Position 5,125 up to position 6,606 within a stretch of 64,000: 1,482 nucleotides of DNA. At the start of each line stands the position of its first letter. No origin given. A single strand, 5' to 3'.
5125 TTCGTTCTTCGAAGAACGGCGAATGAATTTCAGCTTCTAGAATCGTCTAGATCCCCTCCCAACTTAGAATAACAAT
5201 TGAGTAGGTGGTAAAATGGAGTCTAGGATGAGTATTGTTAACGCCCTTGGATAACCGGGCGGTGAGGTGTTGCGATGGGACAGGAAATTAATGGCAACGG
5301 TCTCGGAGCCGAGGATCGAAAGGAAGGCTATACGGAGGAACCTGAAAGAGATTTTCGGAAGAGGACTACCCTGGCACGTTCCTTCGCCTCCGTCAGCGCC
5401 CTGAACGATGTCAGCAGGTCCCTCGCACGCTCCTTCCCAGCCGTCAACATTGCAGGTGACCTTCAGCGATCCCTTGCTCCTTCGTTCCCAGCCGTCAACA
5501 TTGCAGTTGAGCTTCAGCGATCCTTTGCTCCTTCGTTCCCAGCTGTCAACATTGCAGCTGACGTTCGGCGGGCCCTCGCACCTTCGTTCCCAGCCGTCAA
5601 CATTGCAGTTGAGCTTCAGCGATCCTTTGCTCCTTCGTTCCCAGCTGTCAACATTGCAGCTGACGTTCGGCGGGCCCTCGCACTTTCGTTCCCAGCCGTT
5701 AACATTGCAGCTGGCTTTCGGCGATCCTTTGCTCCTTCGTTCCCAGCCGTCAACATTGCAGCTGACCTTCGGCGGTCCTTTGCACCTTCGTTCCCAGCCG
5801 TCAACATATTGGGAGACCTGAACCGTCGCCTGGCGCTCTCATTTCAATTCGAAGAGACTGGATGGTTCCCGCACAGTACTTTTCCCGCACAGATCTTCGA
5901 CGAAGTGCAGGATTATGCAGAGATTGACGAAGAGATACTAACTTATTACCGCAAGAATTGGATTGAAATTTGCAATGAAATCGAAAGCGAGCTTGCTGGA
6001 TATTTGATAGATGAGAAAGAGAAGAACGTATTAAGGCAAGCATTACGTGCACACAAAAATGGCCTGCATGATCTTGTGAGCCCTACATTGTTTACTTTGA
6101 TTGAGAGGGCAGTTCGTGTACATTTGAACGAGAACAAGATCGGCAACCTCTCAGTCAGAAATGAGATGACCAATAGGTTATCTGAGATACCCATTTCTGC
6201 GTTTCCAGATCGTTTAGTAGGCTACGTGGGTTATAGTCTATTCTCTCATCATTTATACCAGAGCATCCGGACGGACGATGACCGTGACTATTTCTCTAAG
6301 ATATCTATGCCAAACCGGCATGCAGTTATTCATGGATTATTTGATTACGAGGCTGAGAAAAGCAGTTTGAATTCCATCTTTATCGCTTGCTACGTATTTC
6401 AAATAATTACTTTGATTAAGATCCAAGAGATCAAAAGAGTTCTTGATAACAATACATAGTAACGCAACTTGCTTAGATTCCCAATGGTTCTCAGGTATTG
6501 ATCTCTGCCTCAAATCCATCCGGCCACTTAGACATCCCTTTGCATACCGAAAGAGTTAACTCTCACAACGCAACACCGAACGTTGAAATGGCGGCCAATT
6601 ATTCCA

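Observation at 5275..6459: Repeat-fused HEPN-like protein in an AT-rich islet (candidate defence or toxin gene of unknown type)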

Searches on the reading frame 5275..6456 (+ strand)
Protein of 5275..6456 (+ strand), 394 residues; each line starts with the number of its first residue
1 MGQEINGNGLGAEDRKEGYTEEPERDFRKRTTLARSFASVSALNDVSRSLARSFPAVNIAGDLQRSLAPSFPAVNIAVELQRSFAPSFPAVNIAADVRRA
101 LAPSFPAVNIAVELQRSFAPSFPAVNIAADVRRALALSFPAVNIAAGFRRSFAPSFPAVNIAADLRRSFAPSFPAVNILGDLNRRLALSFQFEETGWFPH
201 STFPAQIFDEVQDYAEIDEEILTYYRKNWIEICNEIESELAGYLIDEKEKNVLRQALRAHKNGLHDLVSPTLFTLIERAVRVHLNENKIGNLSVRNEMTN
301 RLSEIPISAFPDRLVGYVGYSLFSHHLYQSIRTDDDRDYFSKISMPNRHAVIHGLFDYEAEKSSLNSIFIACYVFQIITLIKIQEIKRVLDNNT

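Call 4: search_protein_families(library=pfam, proteins=[window:5275-6456:+], max_evalue=10)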
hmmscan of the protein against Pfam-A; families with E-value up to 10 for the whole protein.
window:5275-6456:+ (394 aa): 1 family
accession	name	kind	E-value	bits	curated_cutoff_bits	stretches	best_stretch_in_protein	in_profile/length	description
PF23505.1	YqgG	-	6.1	7.3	27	0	116-129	12-25/47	YqgG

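Call 5: search_protein_families(library=padloc, proteins=[window:5275-6456:+], max_evalue=10)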
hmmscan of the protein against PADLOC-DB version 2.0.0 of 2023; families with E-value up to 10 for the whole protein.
window:5275-6456:+ (394 aa): 0 families

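Call 6: search_protein_families(library=ncbifam, proteins=[window:5275-6456:+], max_evalue=10)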
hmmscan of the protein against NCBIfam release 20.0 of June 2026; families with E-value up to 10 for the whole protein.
window:5275-6456:+ (394 aa): 0 families

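Call 36: search_protein_families(library=pfam, alignment_id=A3, max_evalue=0.01)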
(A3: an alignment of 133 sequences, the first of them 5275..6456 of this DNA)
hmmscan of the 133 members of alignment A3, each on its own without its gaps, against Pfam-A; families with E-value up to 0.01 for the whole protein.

A. member 1, window:5275-6456:+ (394 aa): 0 families

B. families by the number of members that match (of 133 scanned): 22 families
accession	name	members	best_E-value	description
PF00672.30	HAMP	2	0.0019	HAMP domain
PF23625.1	UIM_2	1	5.7e-11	Ubiquitin interaction motif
PF09855.14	Zn_ribbon_13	1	9.1e-10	Nucleic-acid-binding protein containing Zn-ribbon domain (DUF2082)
PF01022.26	HTH_5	1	6.2e-06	Bacterial regulatory protein, arsR family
PF12789.12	PTR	1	8.2e-06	Phage tail repeat like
PF16770.11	RTT107_BRCT_5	1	3.4e-05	Regulator of Ty1 transposition protein 107 BRCT domain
PF11825.13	Nuc_recep-AF1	1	7.4e-05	Nuclear/hormone receptor activator site AF-1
PF10925.13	DUF2680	1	8.2e-05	Protein of unknown function (DUF2680)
PF16108.10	DUF4826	1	0.00026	Domain of unknown function (DUF4826)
PF20960.2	Bag6_BAGS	1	0.00044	Bag6, BAG-similar domain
PF19221.5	MELT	1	0.00051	MELT motif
PF06602.19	Myotub-related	1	0.0011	Myotubularin-like phosphatase domain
PF08226.16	DUF1720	1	0.0012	Domain of unknown function (DUF1720)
PF21923.1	BON_like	1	0.0012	BON-like domain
PF03366.22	YEATS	1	0.0033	YEATS family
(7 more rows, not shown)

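Call 42: search_protein_families(library=phrogs, proteins=[window:5275-6456:+], max_evalue=1)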
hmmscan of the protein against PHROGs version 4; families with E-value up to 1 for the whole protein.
window:5275-6456:+ (394 aa): 2 families
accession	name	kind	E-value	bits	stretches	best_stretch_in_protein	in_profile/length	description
phrog_19123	-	moron, auxiliary metabolic gene and host takeover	0.0083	17.2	0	157-170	51-64/72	membrane protein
phrog_20160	-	unknown function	0.055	14.4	0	67-93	78-104/106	-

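Call 44: predict_structure(alignment_id=A3)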
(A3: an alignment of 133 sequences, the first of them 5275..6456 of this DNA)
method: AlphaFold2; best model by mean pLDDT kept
length: 394 residues; sequences in the alignment: 133
mean_pLDDT: 73.7   pTM: 0.61
mean pLDDT of the five models: 73.7, 73.0, 72.9, 72.4, 70.5
residues with pLDDT >= 90: 194; 70-90: 23; 50-70: 63; < 50: 114
segments of 3 or more residues with pLDDT < 50: 1-3, 9-11, 18-20, 24-64, 84-91, 93-95, 104-109, 111-119, 121-123, 134-136, 138-156
pLDDT, mean of each block of 10 residues (from residue 1): 49 49 45 38 43 41 48 52 48 51 49 44 49 49 42 46 57 66 85 95 94 95 98 98 98 99 98 98 96 94 90 86 94 97 96 95 98 97 96 95
secondary structure, 60 per line:
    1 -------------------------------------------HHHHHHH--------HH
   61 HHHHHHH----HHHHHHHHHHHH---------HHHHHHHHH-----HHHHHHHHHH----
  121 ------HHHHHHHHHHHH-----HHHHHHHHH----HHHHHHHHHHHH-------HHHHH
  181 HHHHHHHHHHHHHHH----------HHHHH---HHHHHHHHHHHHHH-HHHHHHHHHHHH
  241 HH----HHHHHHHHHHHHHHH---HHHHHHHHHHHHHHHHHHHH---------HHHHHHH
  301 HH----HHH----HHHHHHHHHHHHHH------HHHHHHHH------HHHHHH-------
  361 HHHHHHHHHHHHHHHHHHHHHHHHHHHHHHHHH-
elements in order: H44-50 H59-67 H72-83 H93-101 H107-116 H127-138 H144-152 H157-168 H176-195 H206-210 H214-227 H229-242 H247-261 H265-284 H294-302 H314-327 H334-341 H348-353 H361-393

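Call 46: fold_search(model_id=the predicted structure, library=pdb)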
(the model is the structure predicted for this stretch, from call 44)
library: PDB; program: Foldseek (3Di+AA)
matches with E <= 10: 98; with E <= 0.001: 0
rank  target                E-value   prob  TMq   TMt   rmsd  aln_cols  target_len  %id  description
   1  9fks_i                1.8e+00  0.08  0.14  0.16   9.9       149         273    9  Respiratory supercomplex CIII2-CIV2 from alphaproteobacterium (released 2025-12-17)
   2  8g0c_d                1.9e+00  0.03  0.08  0.08  49.7       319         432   15  Cryo-EM structure of TBAJ-876-bound Mycobacterium smegmatis ATP synthase rotational state 1 (backbone model) (released 2023-02-15)
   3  6a4v_A                2.0e+00  0.13  0.18  0.24  16.1       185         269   14  Open Reading frame 49 (released 2019-06-26)
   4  5yep_B                2.0e+00  0.10  0.13  0.29  10.7       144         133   19  Crystal structure of SO_3166-SO_3165 from Shewanella oneidensis (released 2018-03-28)
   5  5odw_C                2.0e+00  0.06  0.12  0.20  16.6       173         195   10  Structure of the FpvAI-pyocin S2 complex (released 2017-11-08)
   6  2hsb                  2.1e+00  0.12  0.14  0.36  11.5       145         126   10  Crystal structure of a hepn domain containing protein (af_0298) from archaeoglobus fulgidus at 1.95 A resolution (released 2006-08-15)
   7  7au3_C                2.3e+00  0.09  0.14  0.17   9.0       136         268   10  Cytochrome c oxidase structure in F-state (released 2021-12-01)
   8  7ate_C                2.3e+00  0.06  0.14  0.17  15.0       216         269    8  Cytochrome c oxidase structure in P-state (released 2021-12-01)
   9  8f6k_B                2.4e+00  0.08  0.12  0.16  12.6       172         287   14  Cryo-EM structure of a Zinc-loaded H263A/D287A mutant of the YiiP-Fab complex (released 2023-02-08)
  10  1o3u                  3.0e+00  0.25  0.19  0.50   7.5       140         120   14  Crystal structure of an hepn domain protein (tm0613) from thermotoga maritima at 1.75 A resolution (released 2003-04-22)
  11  3o10_C                3.0e+00  0.09  0.16  0.34   8.0       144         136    9  Crystal structure of the HEPN domain from human sacsin (released 2011-03-30)
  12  5vmm_A                3.1e+00  0.06  0.13  0.27  14.8       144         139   10  Staphylococcus aureus IsdB bound to human hemoglobin (released 2017-11-15)
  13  2evs_A                3.3e+00  0.04  0.10  0.15  14.0       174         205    9  Crystal structure of human Glycolipid Transfer Protein complexed with n-hexyl-beta-D-glucoside (released 2006-11-14)
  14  9vkp_d                3.3e+00  0.02  0.10  0.11  31.3       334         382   11  Cryo-EM structure of F-ATP synthase from Mycobacteroides abscessus (Rotational State 1) (released 2026-01-14)
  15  4xzy_A                3.3e+00  0.01  0.10  0.06  21.8       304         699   13  Crystal structure of dipeptidyl peptidase 11 (DPP11) from Porphyromonas gingivalis (released 2015-07-15)
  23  1wol                  4.4e+00  0.15  0.18  0.47   9.6       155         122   15  Crystal Structure of ST0689, an archaeal HEPN homologue (released 2005-11-22)
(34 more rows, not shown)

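Call 47: search_protein_families(library=pfam, alignment_id=A3, max_evalue=10)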
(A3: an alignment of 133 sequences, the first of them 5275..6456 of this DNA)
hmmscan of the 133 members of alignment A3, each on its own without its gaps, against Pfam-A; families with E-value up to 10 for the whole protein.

A. member 1, window:5275-6456:+ (394 aa): 1 family
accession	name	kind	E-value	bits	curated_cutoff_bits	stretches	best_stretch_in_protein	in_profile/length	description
PF23505.1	YqgG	-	6.1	7.3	27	0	116-129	12-25/47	YqgG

B. families by the number of members that match (of 133 scanned): 180 families (the first 25 are shown)
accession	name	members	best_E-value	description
PF00672.30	HAMP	3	0.0019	HAMP domain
PF06009.19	Laminin_II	3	0.013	Laminin Domain II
PF19753.4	DUF6240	2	0.0077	Family of unknown function (DUF6240)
PF02601.20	Exonuc_VII_L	2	0.009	Exonuclease VII, large subunit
PF14474.11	RTC4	2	0.016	RTC4-like domain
PF10157.14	BORCS6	2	0.036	BLOC-1-related complex sub-unit 6 C-terminal helix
PF23967.1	DUF7295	2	0.045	Family of unknown function (DUF7295)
PF04108.17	ATG17_like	2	0.047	Autophagy protein ATG17-like domain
PF24850.1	CC_BshC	2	0.05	Bacillithiol biosynthesis BshC, C-terminal coiled-coil domain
PF08653.15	DASH_Dam1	2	0.15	DASH complex subunit Dam1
PF09165.15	Ubiq-Cytc-red_N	2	0.16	Ubiquinol-cytochrome c reductase 8 kDa, N-terminal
PF07813.17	LTXXQ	2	0.5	LTXXQ motif family protein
PF23625.1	UIM_2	1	5.7e-11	Ubiquitin interaction motif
PF09855.14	Zn_ribbon_13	1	9.1e-10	Nucleic-acid-binding protein containing Zn-ribbon domain (DUF2082)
PF01022.26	HTH_5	1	6.2e-06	Bacterial regulatory protein, arsR family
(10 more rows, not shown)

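Call 49: fold_search(model_id=the predicted structure, library=viral)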
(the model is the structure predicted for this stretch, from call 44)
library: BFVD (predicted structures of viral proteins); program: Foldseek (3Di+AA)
matches with E <= 10: 115; with E <= 0.001: 0
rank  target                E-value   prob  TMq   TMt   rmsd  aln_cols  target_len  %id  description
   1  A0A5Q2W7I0            1.4e-02  0.30  0.11  0.08  36.6       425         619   13  (no name in the UniProt tables at hand)
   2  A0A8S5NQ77            2.0e-02  1.00  0.37  0.61   4.5       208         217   14  Uncharacterized protein [Siphoviridae sp. ctpbe1]
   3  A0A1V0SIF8            4.6e-02  0.16  0.10  0.09  31.5       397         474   14  Uncharacterized protein [Klosneuvirus KNV1]
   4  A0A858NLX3            1.4e-01  0.11  0.10  0.11  27.5       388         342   13  (no name in the UniProt tables at hand)
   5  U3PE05                2.2e-01  0.91  0.21  0.33   7.5       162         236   17  (no name in the UniProt tables at hand)
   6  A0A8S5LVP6            2.2e-01  0.11  0.13  0.09  27.9       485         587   13  Uncharacterized protein [Siphoviridae sp. ctFn287]
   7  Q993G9                3.6e-01  0.16  0.16  0.19  14.8       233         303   12  ORF41 [callitrichine gammaherpesvirus 3]
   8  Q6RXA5                4.7e-01  0.12  0.13  0.14  28.7       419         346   12  US20 [Human cytomegalovirus]
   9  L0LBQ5                5.7e-01  0.30  0.17  0.10  26.1       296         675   14  Tail fiber protein [Bacillus phage phiAGATE]
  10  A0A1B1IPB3            7.0e-01  0.04  0.09  0.07  32.7       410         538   11  (no name in the UniProt tables at hand)
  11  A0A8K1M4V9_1          7.4e-01  0.06  0.12  0.08  31.4       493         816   12  (no name in the UniProt tables at hand)
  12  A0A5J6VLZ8            8.6e-01  0.08  0.14  0.20  21.4       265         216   11  Uncharacterized protein [Megaviridae environmental sample]
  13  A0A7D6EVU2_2          8.6e-01  0.04  0.12  0.06  34.6       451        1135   13  Putative peptidase (Fragment) [Leveillula taurica associated alphamesonivirus 1]
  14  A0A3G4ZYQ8            9.0e-01  0.06  0.10  0.06  34.1       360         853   10  AAA family ATPase [Gaeavirus sp.]
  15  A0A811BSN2            1.0e+00  0.08  0.12  0.14  26.9       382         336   12  Atrophin-1 incomplete domain containing protein [Pandoravirus japonicus]
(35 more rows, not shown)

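Call 54: find_related_loci(query=A3, collection=viral_contigs, flank=6000)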
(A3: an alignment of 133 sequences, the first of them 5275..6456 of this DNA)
Query A3 (394 aa) in viral_contigs; peptide patterns used: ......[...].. (x = any residue, [..] = any of these).
9 stretches matched a pattern; 5 encode a relative of the query (tblastn E <= 1e-3); 5 distinct loci.
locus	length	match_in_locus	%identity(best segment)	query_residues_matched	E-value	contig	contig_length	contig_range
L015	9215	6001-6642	33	167-382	9e-35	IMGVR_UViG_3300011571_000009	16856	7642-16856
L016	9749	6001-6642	30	167-382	8e-33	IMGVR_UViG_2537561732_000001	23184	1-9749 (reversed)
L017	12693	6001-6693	27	176-382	4e-24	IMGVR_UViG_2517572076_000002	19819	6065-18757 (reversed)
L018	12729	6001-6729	28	141-384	6e-23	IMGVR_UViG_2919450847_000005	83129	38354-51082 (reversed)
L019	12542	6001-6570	26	194-382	3e-16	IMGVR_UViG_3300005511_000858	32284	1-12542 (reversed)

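Call 55: find_related_loci(query=A3, collection=metagenome_contigs, flank=6000)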
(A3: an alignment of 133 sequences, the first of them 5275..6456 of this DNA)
Query A3 (394 aa) in metagenome_contigs; peptide patterns used: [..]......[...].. (x = any residue, [..] = any of these).
112 stretches matched a pattern; 91 encode a relative of the query (tblastn E <= 1e-3); the best 80 are kept; 80 distinct loci.
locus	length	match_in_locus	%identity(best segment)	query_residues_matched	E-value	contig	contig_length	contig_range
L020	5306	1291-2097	30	122-382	1e-34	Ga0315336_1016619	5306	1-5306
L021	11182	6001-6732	30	140-384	2e-32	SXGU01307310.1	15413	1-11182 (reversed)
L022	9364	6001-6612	31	181-382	2e-31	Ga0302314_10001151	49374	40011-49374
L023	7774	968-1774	29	97-382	2e-30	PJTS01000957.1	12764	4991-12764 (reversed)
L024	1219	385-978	32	195-382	6e-31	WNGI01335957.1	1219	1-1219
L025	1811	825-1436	33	194-385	2e-29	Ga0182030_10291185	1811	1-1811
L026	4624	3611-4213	33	192-382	5e-29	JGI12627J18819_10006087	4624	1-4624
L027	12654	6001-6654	30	174-390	1e-28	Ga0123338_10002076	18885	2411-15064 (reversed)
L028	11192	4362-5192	30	130-383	2e-28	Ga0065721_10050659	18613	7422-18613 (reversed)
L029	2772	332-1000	32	162-382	8e-28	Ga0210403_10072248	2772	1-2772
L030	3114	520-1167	31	165-382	7e-28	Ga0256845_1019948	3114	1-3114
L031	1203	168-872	29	146-385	1e-28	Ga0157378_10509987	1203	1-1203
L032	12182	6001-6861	28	106-382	3e-27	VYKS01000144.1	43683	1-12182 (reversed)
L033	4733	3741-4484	30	137-382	2e-26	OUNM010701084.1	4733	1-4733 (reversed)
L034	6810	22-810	29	132-378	5e-26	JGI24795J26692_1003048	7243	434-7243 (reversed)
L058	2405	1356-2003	28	166-382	8e-23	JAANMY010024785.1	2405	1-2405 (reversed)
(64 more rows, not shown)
